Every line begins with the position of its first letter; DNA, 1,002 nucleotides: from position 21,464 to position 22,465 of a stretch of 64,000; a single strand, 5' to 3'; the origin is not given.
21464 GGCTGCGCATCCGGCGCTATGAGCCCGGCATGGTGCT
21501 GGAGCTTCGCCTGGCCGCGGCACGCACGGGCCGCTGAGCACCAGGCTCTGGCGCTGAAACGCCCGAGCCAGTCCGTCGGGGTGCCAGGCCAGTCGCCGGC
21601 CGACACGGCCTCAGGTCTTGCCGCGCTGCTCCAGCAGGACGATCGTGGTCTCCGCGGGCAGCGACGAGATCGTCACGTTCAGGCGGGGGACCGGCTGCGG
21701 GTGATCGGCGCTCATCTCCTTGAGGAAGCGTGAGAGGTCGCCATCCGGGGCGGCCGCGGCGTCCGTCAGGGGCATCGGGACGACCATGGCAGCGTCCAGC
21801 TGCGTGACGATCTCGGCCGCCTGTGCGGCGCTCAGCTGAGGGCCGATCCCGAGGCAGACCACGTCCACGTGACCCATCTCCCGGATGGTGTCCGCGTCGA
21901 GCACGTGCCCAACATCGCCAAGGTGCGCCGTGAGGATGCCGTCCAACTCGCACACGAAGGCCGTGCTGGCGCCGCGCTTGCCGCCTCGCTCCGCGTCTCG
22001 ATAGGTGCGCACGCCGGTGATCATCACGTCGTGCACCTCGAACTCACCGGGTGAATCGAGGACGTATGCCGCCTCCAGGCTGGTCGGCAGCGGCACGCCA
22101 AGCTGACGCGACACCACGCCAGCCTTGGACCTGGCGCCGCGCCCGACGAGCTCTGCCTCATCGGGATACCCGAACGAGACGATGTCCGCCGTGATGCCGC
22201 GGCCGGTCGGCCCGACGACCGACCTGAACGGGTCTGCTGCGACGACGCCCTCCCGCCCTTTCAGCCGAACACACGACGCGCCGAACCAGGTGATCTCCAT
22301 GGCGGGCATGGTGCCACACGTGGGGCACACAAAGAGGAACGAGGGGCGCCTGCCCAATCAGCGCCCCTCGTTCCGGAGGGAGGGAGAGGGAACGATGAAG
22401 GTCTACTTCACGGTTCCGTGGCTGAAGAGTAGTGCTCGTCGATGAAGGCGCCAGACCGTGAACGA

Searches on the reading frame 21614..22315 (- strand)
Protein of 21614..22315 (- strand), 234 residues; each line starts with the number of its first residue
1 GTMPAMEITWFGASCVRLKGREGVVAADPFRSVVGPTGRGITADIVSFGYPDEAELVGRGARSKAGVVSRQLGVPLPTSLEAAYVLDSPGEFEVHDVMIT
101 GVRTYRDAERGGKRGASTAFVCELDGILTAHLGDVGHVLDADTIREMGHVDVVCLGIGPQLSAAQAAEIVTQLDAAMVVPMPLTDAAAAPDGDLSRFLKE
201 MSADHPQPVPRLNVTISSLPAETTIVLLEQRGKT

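Call 12: search_protein_families(library=ncbifam, proteins=[window:21614-22315:-], max_evalue=0.001)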
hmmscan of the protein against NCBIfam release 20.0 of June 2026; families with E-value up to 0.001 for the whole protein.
window:21614-22315:- (234 aa): 1 family
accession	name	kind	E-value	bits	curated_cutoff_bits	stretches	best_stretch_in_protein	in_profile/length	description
NF001911.0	PRK00685.1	equivalog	5.6e-07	29.3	144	1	109-182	118-193/228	metal-dependent hydrolase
